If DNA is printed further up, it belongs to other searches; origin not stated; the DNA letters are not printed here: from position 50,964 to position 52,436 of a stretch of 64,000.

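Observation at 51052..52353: Archaeal CetZ-type tubulin homologue as its own transcription unit inside a bacterial housekeeping neighbourhood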

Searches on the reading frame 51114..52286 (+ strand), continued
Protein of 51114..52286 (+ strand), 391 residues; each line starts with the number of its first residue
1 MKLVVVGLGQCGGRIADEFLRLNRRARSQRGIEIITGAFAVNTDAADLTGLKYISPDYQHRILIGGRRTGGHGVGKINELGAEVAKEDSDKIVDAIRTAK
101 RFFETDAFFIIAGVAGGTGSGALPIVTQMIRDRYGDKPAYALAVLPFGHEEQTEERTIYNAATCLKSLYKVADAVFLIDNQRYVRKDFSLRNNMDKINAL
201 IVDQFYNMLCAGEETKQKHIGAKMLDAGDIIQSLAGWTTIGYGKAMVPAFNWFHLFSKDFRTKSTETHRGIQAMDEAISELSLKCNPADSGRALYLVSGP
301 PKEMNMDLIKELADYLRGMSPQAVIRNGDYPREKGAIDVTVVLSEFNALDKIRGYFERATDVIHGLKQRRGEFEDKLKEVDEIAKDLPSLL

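Call 62: find_homologous_proteins(query=L010:2639-3811:+, max_evalue=1e-10)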
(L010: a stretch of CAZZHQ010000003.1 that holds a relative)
Query L010:2639-3811:+ (391 aa): 5036 proteins with E <= 1e-10 among 8000 candidates; the best 120 are listed.
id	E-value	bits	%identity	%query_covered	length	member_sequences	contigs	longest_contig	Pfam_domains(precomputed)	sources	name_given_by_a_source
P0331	2.3e-256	868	100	100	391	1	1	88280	PF21011.3,PF00091.32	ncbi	-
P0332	2.4e-251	851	97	100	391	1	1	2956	PF21011.3,PF00091.32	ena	-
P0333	3.3e-251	851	97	100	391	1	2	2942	PF21011.3,PF00091.32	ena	-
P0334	5.4e-251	850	97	100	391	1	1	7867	PF21011.3,PF00091.32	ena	-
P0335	6.2e-251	850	97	100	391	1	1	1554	PF21011.3,PF00091.32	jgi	jgi:cell division GTPase FtsZ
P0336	3.7e-250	848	97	100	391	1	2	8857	PF21011.3,PF00091.32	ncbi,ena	-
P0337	4.3e-250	847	97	100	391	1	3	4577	PF21011.3,PF00091.32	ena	-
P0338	1.1e-249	846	96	100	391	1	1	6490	PF21011.3,PF00091.32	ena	-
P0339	3.3e-248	841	95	100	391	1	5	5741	PF21011.3,PF00091.32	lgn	-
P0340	4.6e-248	841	95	100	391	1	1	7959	PF21011.3,PF00091.32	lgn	-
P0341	8.7e-248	840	95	100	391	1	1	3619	PF21011.3,PF00091.32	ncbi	-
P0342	1.6e-247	839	95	100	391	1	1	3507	PF21011.3,PF00091.32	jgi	jgi:cell division GTPase FtsZ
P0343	1.6e-247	839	95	100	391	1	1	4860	PF21011.3,PF00091.32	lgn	-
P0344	1.7e-247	839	95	100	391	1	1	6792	PF21011.3,PF00091.32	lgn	-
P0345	5.0e-247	837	94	100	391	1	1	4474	PF21011.3,PF00091.32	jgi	jgi:cell division GTPase FtsZ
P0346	6.6e-246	834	94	100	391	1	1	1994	PF21011.3,PF00091.32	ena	-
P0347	1.2e-245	833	94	100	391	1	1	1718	PF21011.3,PF00091.32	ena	-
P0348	1.5e-245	832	94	100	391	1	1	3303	PF21011.3,PF00091.32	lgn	-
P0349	1.2e-244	829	94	100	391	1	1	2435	PF21011.3,PF00091.32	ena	-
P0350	1.4e-244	829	94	100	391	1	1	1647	PF21011.3,PF00091.32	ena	-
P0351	5.0e-244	827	93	100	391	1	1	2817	PF21011.3,PF00091.32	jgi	-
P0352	1.8e-243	825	93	100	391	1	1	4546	PF21011.3,PF00091.32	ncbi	-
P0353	6.6e-243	824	92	100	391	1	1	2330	PF21011.3,PF00091.32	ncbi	-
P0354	1.8e-238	809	96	96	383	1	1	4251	PF21011.3,PF00091.32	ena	-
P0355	9.9e-233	790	88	100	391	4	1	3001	PF21011.3,PF00091.32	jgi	jgi:tubulin-like protein CetZ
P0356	2.0e-228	776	86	100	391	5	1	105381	PF21011.3,PF00091.32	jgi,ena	-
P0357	2.3e-205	700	77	100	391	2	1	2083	PF21011.3,PF00091.32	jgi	-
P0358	3.7e-205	699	76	100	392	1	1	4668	PF21011.3,PF00091.32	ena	-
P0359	5.1e-205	699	76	100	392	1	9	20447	PF21011.3,PF00091.32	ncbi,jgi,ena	-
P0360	2.6e-204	697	77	100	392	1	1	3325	PF21011.3,PF00091.32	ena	-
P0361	3.2e-204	696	76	100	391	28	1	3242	PF21011.3,PF00091.32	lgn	-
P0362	5.4e-204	696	76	100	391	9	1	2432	PF21011.3,PF00091.32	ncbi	-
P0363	3.1e-203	693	76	100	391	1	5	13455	PF21011.3,PF00091.32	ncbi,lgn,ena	-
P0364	3.1e-203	693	76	100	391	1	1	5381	PF21011.3,PF00091.32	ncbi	-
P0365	3.2e-203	693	76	100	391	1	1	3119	PF21011.3,PF00091.32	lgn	-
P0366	2.1e-202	690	76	100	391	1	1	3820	PF21011.3,PF00091.32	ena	-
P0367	2.6e-202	690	75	100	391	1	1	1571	PF21011.3,PF00091.32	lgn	-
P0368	3.6e-202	690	75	100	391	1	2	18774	PF21011.3,PF00091.32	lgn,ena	-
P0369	4.9e-202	689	75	100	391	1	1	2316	PF21011.3,PF00091.32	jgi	-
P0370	5.5e-202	689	75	100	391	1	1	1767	PF21011.3,PF00091.32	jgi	-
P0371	6.8e-202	689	75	100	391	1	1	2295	PF21011.3,PF00091.32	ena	-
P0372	9.2e-202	688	75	100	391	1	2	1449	PF21011.3,PF00091.32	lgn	-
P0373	9.7e-202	688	75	100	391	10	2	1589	PF21011.3,PF00091.32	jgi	-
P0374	1.1e-201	688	76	100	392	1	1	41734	PF21011.3,PF00091.32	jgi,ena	jgi:cell division GTPase FtsZ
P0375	1.4e-201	688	74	100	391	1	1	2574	PF21011.3,PF00091.32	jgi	-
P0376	1.5e-201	688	74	100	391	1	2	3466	PF21011.3,PF00091.32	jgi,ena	-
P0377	1.8e-201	687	75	100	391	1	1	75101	PF21011.3,PF00091.32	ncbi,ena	-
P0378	2.0e-201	687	75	100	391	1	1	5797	PF21011.3,PF00091.32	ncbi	-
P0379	2.0e-201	687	75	100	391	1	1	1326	PF21011.3,PF00091.32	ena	-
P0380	2.7e-201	687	75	100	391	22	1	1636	PF21011.3,PF00091.32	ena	-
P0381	2.8e-201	687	75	100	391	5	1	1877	PF21011.3,PF00091.32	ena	-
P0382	4.7e-201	686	74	100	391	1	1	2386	PF21011.3,PF00091.32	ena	-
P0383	6.5e-201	685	74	100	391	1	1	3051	PF21011.3,PF00091.32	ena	-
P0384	6.5e-201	685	74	100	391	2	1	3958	PF21011.3,PF00091.32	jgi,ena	-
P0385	1.3e-200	684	75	100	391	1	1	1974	PF21011.3,PF00091.32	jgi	-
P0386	1.3e-200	684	75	100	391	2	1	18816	PF21011.3,PF13809.13,PF00091.32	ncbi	-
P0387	1.4e-200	684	74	100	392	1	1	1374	PF21011.3,PF00091.32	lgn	-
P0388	1.7e-200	684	74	100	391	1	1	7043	PF21011.3,PF00091.32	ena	-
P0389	1.9e-200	684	75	100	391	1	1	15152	PF21011.3,PF00091.32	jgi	-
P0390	1.9e-200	684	74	100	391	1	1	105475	PF21011.3,PF00091.32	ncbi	-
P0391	2.0e-200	684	75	100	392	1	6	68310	PF21011.3,PF00091.32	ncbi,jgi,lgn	jgi:tubulin-like protein CetZ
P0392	2.0e-200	684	75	100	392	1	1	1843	PF21011.3,PF00091.32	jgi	jgi:cell division GTPase FtsZ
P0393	3.8e-200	683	75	100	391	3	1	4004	PF21011.3,PF00091.32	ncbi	-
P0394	4.9e-200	683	75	100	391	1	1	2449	PF21011.3,PF00091.32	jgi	jgi:cell division GTPase FtsZ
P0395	5.2e-200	683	75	100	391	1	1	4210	PF21011.3,PF13809.13,PF00091.32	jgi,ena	-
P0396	6.6e-200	682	75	100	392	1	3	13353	PF21011.3,PF00091.32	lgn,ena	-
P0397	1.9e-199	681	74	100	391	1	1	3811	PF21011.3,PF00091.32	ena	-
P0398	2.6e-199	680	74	100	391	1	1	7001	PF21011.3,PF13809.13,PF00091.32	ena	-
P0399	3.8e-199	680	75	100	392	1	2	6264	PF21011.3,PF00091.32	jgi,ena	-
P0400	4.1e-199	680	73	100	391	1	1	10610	PF21011.3,PF00091.32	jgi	jgi:cell division GTPase FtsZ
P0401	4.2e-199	680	73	100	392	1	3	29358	PF21011.3,PF00091.32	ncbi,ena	-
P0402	5.0e-199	679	74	100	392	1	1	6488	PF21011.3,PF00091.32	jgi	-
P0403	5.9e-199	679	74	100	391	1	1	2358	PF21011.3,PF00091.32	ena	-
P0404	7.0e-199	679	74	100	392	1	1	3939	PF21011.3,PF00091.32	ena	-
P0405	8.8e-199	678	75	100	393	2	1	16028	PF21011.3,PF00091.32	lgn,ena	-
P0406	9.1e-199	678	74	100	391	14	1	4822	PF21011.3,PF00091.32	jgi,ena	-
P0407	9.6e-199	678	75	100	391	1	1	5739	PF21011.3,PF00091.32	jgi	-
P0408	9.7e-199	678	73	100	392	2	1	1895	PF21011.3,PF00091.32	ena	-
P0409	4.4e-198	676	72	100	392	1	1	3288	PF21011.3,PF00091.32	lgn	-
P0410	8.3e-198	675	73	100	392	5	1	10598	PF21011.3,PF00091.32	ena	-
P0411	8.4e-198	675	72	100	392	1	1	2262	PF21011.3,PF00091.32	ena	-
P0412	1.1e-197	675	72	100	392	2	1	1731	PF21011.3,PF00091.32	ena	-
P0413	1.2e-197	675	72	100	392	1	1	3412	PF21011.3,PF00091.32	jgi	-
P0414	1.2e-197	675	74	100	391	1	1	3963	PF21011.3,PF00091.32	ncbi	-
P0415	1.6e-197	674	73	100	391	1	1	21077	PF21011.3,PF00091.32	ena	-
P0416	2.3e-197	674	74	100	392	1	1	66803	PF21011.3,PF00091.32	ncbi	-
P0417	3.0e-197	673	72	100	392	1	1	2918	PF21011.3,PF13809.13,PF00091.32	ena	-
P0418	4.2e-197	673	72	100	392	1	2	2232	PF21011.3,PF00091.32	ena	-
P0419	4.5e-197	673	77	94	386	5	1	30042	PF21011.3,PF00091.32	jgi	-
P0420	5.7e-197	673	72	100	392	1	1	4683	PF21011.3,PF00091.32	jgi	-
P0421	6.4e-197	672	73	100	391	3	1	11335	PF21011.3,PF00091.32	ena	-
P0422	1.5e-196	671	72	100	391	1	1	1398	PF21011.3,PF00091.32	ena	-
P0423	1.5e-196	671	72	100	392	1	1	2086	PF21011.3,PF00091.32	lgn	-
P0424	2.8e-196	670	72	100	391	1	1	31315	PF21011.3,PF00091.32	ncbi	-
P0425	2.8e-196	670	72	100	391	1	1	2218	PF21011.3,PF00091.32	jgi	-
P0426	2.8e-196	670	72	100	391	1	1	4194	PF21011.3,PF00091.32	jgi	-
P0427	2.8e-196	670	73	100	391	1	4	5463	PF21011.3,PF00091.32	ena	-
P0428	2.8e-196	670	73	100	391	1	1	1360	PF21011.3,PF00091.32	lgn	-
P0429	2.9e-196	670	71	100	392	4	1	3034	PF21011.3,PF13809.13,PF00091.32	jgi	-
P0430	3.1e-196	670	73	100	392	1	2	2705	PF21011.3,PF00091.32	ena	-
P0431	3.6e-196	670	72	100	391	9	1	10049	PF21011.3,PF00091.32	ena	-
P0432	3.8e-196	670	72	100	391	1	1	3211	PF21011.3,PF00091.32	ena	-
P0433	3.8e-196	670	73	100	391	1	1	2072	PF21011.3,PF00091.32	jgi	-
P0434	3.9e-196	670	71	100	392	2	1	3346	PF21011.3,PF00091.32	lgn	-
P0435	5.4e-196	669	72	100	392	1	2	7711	PF21011.3,PF13809.13,PF00091.32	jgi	-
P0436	5.4e-196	669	71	100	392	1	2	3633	PF21011.3,PF13809.13,PF00091.32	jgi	-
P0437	5.8e-196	669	73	100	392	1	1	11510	PF21011.3,PF00091.32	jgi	-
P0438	7.3e-196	669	72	100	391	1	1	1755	PF21011.3,PF00091.32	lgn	-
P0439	7.3e-196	669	72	100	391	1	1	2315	PF21011.3,PF00091.32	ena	-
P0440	7.3e-196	669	72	100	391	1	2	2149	PF21011.3,PF00091.32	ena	-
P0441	7.3e-196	669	72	100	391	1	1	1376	PF21011.3,PF00091.32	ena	-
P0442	7.6e-196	669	72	100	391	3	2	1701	PF21011.3,PF00091.32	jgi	-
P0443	1.3e-195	668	73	100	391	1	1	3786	PF21011.3,PF00091.32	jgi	-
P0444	1.4e-195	668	72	100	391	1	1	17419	PF21011.3,PF00091.32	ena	-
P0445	2.6e-195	667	72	100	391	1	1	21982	PF21011.3,PF00091.32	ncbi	-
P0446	2.6e-195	667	72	100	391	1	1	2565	PF21011.3,PF00091.32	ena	-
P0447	2.9e-195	667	73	100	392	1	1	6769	PF21011.3,PF00091.32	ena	-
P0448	5.0e-195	666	72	100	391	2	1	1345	PF21011.3,PF00091.32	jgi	-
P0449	5.0e-195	666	72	100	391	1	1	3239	PF21011.3,PF00091.32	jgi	-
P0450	5.0e-195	666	72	100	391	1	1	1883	PF21011.3,PF00091.32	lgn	-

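Call 63: find_homologous_proteins(query=P0145, max_evalue=1e-10)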
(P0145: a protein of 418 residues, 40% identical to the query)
Query P0145 (418 aa): 354 proteins with E <= 1e-10 among 8000 candidates; the best 120 are listed.
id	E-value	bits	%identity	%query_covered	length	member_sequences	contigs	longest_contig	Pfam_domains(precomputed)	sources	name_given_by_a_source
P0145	8.0e-279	942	100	100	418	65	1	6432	PF21011.3,PF00091.32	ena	-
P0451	5.0e-257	870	91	100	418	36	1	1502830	PF21011.3,PF00091.32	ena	-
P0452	1.3e-230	783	82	100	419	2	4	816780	PF21011.3,PF00091.32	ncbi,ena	-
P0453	4.3e-226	768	80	100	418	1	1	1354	PF21011.3,PF00091.32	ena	-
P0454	6.0e-226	768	80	100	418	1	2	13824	PF21011.3,PF00091.32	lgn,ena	-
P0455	1.1e-225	767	80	100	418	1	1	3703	PF21011.3,PF00091.32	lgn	-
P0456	1.2e-225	767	80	100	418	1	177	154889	PF21011.3,PF00091.32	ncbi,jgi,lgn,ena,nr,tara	ncbi:MAG: hypothetical protein CL755_04385 [Chloroflexi bacterium]|jgi:cell division GTPase FtsZ|nr:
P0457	1.5e-225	767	80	100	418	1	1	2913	PF21011.3,PF00091.32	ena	-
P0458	1.6e-225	767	79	100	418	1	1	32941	PF21011.3,PF00091.32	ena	-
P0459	2.1e-225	766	80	100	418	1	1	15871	PF21011.3,PF00091.32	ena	-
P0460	3.0e-225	766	79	100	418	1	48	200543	PF21011.3,PF00091.32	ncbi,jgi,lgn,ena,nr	ncbi:MAG TPA: hypothetical protein EYO17_12965 [Dehalococcoidia bacterium]|jgi:cell division GTPase 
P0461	4.1e-225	765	79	100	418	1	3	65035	PF21011.3,PF00091.32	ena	-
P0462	4.4e-225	765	80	100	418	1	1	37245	PF21011.3,PF00091.32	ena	-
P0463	7.8e-225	764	79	100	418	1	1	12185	PF21011.3,PF00091.32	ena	-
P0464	8.4e-225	764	79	100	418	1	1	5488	PF21011.3,PF00091.32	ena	-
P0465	1.2e-224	764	79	100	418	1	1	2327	PF21011.3,PF00091.32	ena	-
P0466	1.4e-224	764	79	100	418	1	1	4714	PF21011.3,PF00091.32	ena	-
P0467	1.5e-224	763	79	100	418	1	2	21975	PF21011.3,PF00091.32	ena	-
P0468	1.6e-224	763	79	100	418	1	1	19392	PF21011.3,PF00091.32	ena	-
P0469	2.0e-224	763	79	100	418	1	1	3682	PF21011.3,PF00091.32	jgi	-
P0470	2.0e-224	763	79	100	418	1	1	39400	PF21011.3,PF00091.32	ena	-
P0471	2.2e-224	763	79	100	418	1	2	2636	PF21011.3,PF00091.32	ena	-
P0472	5.0e-224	762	79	100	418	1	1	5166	PF21011.3,PF00091.32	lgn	-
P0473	5.2e-224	762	79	100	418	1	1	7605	PF21011.3,PF00091.32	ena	-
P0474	5.6e-224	762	79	100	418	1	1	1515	PF21011.3,PF00091.32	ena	-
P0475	7.4e-224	761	79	100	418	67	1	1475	PF21011.3,PF00091.32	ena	-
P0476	7.7e-224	761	79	100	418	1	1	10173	PF21011.3,PF00091.32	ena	-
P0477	1.5e-223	760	78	100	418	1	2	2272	PF21011.3,PF00091.32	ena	-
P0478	2.8e-223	759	79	100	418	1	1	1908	PF21011.3,PF00091.32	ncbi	-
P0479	3.3e-223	759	79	100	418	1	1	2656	PF21011.3,PF00091.32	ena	-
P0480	7.7e-223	758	79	100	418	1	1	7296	PF21011.3,PF00091.32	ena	-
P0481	8.9e-223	758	79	100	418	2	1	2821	PF21011.3,PF00091.32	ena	-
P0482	2.5e-222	756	78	100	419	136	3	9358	PF21011.3,PF00091.32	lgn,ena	-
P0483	5.1e-221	752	78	100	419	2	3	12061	PF21011.3,PF00091.32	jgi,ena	-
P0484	1.2e-220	751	77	100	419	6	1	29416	PF21011.3,PF00091.32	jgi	jgi:cell division GTPase FtsZ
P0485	1.8e-219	747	77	100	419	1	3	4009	PF21011.3,PF00091.32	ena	-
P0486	2.4e-219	746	77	100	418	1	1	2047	PF21011.3,PF00091.32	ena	-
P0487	3.0e-219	746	78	100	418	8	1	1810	PF21011.3,PF00091.32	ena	-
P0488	5.1e-219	745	78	100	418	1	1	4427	PF21011.3,PF00091.32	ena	-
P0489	6.3e-216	735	76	100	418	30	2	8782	PF21011.3,PF00091.32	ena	-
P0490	1.8e-212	724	76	100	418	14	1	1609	PF21011.3,PF00091.32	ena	-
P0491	8.5e-210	715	74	100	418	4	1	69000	PF21011.3,PF00091.32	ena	-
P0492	1.2e-209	714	74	100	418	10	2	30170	PF21011.3,PF00091.32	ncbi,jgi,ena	-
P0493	1.6e-209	714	79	94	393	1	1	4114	PF21011.3,PF00091.32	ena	-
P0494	1.6e-209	714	74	100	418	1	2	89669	PF21011.3,PF00091.32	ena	-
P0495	4.0e-209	713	73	100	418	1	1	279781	PF21011.3,PF00091.32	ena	-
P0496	4.2e-209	713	74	100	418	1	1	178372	PF21011.3,PF00091.32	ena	-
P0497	1.5e-208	711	74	100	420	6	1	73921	PF21011.3,PF00091.32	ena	-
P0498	1.6e-208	711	73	100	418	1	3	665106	PF21011.3,PF00091.32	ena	-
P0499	2.2e-208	710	73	100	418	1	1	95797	PF21011.3,PF00091.32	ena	-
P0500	2.7e-208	710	74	100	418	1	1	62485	PF21011.3,PF00091.32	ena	-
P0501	9.6e-208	708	74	100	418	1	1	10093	PF21011.3,PF00091.32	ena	-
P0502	1.8e-207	707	73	100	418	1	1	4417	PF21011.3,PF00091.32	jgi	jgi:cell division GTPase FtsZ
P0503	5.2e-207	706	73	100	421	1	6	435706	PF21011.3,PF00091.32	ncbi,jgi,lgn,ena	jgi:cell division GTPase FtsZ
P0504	7.9e-207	705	73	100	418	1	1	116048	PF21011.3,PF00091.32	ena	-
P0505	1.6e-206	704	74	100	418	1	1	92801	PF21011.3,PF00091.32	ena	-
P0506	1.8e-206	704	73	100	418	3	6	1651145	PF21011.3,PF00091.32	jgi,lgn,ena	jgi:cell division GTPase FtsZ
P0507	1.7e-205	701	73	100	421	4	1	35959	PF21011.3,PF00091.32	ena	-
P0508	2.2e-205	700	74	100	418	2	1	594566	PF21011.3,PF00091.32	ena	-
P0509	2.9e-205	700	73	100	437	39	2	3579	PF21011.3,PF00091.32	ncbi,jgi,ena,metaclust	metaclust:\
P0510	2.9e-205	700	73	100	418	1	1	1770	PF21011.3,PF00091.32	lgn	-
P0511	3.9e-205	699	72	100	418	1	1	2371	PF21011.3,PF00091.32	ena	-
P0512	1.4e-204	698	72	100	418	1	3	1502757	PF21011.3,PF00091.32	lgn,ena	-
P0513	1.6e-204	697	72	100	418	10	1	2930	PF21011.3,PF00091.32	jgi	-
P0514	4.8e-203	693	73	99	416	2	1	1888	PF21011.3,PF00091.32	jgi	jgi:cell division GTPase FtsZ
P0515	7.0e-202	689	73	100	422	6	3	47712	PF21011.3,PF13809.13,PF00091.32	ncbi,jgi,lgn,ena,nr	ncbi:MAG: hypothetical protein O2909_02885 [Chloroflexi bacterium]|nr:hypothetical protein [Chlorofl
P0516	1.6e-201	688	72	100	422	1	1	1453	PF21011.3,PF00091.32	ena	-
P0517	1.1e-200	685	73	100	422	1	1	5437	PF21011.3,PF00091.32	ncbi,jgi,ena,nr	ncbi:MAG TPA: hypothetical protein VFR55_11745 [Dehalococcoidia bacterium]|nr:hypothetical protein [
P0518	1.2e-199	681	71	100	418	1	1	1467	PF21011.3,PF00091.32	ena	-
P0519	4.9e-199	679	70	100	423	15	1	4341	PF21011.3,PF00091.32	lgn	-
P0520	8.7e-199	679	71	100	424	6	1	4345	PF21011.3,PF00091.32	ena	-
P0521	1.1e-198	678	71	100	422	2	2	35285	PF21011.3,PF00091.32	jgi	jgi:cell division GTPase FtsZ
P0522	1.5e-198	678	71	100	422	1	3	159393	PF21011.3,PF00091.32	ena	-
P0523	2.2e-198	677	71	100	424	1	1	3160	PF21011.3,PF00091.32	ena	-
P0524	2.8e-198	677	71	100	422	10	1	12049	PF21011.3,PF13809.13,PF00091.32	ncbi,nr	ncbi:MAG: hypothetical protein IIC33_00360 [Chloroflexi bacterium]|nr:hypothetical protein [Chlorofl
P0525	4.2e-198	676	71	100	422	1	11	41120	PF21011.3,PF00091.32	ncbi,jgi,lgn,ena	-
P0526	5.0e-198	676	71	100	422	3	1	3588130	PF21011.3,PF00091.32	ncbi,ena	-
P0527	5.9e-198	676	72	100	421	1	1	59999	PF21011.3,PF00091.32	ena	-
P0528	7.1e-198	676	71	100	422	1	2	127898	PF21011.3,PF00091.32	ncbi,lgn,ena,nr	ncbi:MAG: hypothetical protein OXR67_07260 [Chloroflexota bacterium]|nr:hypothetical protein [Chloro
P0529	8.1e-198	675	71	100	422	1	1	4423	PF21011.3,PF00091.32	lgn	-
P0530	8.3e-198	675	71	100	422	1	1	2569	PF21011.3,PF00091.32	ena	-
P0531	8.5e-198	675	72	100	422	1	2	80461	PF21011.3,PF00091.32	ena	-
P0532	1.3e-197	675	71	100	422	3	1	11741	PF21011.3,PF00091.32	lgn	-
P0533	1.5e-197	674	71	100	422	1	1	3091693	PF21011.3,PF00091.32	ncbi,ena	-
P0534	1.9e-197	674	71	100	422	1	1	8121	PF21011.3,PF00091.32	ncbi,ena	-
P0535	2.1e-197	674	71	100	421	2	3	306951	PF21011.3,PF00091.32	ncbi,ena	-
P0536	3.6e-197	673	71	100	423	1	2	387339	PF21011.3,PF00091.32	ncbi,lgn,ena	-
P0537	6.1e-197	672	72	100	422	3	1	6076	PF21011.3,PF00091.32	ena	-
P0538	7.2e-197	672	71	100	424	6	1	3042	PF21011.3,PF00091.32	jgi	jgi:cell division GTPase FtsZ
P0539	8.6e-197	672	71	100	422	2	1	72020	PF21011.3,PF00091.32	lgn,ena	-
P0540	9.3e-197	672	71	100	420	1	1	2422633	PF21011.3,PF00091.32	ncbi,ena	-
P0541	1.0e-196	672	71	100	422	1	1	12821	PF21011.3,PF00091.32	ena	-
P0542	1.4e-196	671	70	100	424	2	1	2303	PF21011.3,PF00091.32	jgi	jgi:tubulin-like protein CetZ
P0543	1.4e-196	671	70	100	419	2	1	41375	PF21011.3,PF00091.32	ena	-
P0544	2.6e-196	670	71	100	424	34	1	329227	PF21011.3,PF00091.32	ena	-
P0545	4.8e-196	670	71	100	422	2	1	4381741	PF21011.3,PF00091.32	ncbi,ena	-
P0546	6.3e-196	669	71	100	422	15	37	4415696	PF21011.3,PF00091.32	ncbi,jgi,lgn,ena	-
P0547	7.4e-196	669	70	100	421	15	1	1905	PF21011.3,PF00091.32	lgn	-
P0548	8.6e-196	669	70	100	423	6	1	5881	PF21011.3,PF00091.32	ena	-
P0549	8.8e-196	669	70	100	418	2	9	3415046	PF21011.3,PF00091.32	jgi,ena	jgi:cell division GTPase FtsZ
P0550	9.0e-196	669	70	100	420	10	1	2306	PF21011.3,PF00091.32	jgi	jgi:cell division GTPase FtsZ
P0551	1.3e-195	668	70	100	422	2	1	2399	PF21011.3,PF00091.32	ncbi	-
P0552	1.7e-195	668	70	100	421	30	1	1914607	PF21011.3,PF00091.32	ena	-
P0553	2.0e-195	667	70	100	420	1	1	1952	PF21011.3,PF00091.32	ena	-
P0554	2.5e-195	667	70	100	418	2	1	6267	PF21011.3,PF00091.32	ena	-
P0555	3.0e-195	667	71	100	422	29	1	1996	PF21011.3,PF13809.13,PF00091.32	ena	-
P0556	4.3e-195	666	70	100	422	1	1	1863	PF21011.3,PF00091.32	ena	-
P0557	4.4e-195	666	69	100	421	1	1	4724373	PF21011.3,PF00091.32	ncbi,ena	-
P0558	5.7e-195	666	70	100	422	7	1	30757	PF21011.3,PF00091.32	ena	-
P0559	2.0e-194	664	71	100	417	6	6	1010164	PF21011.3,PF00091.32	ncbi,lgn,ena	-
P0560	2.4e-194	664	71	100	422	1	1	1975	PF21011.3,PF00091.32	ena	-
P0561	6.0e-194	663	69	100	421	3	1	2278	PF21011.3,PF00091.32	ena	-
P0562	7.0e-194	662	70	100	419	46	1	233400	PF21011.3,PF00091.32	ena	-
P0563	7.8e-194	662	71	100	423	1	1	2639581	PF21011.3,PF00091.32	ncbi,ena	-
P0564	1.0e-193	662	70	100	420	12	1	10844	PF21011.3,PF00091.32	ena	-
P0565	1.0e-193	662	70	100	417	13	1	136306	PF21011.3,PF00091.32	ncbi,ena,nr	ncbi:MAG: hypothetical protein BZY80_06690 [SAR202 cluster bacterium Io17-Chloro-G2]|nr:MAG: hypothe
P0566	1.3e-193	661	70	100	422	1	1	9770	PF21011.3,PF00091.32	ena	-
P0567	2.0e-193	661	71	100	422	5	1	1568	PF21011.3,PF13809.13,PF00091.32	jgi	jgi:cell division GTPase FtsZ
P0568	2.6e-193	661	71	100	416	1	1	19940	PF21011.3,PF00091.32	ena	-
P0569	3.2e-193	660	70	100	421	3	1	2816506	PF21011.3,PF00091.32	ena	-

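Call 69: find_encoding_contigs(protein=window:51114-52286:+, flank=3000, max_places=3)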
Protein window:51114-52286:+ (391 aa): no gene with exactly this product is on record in the collection.
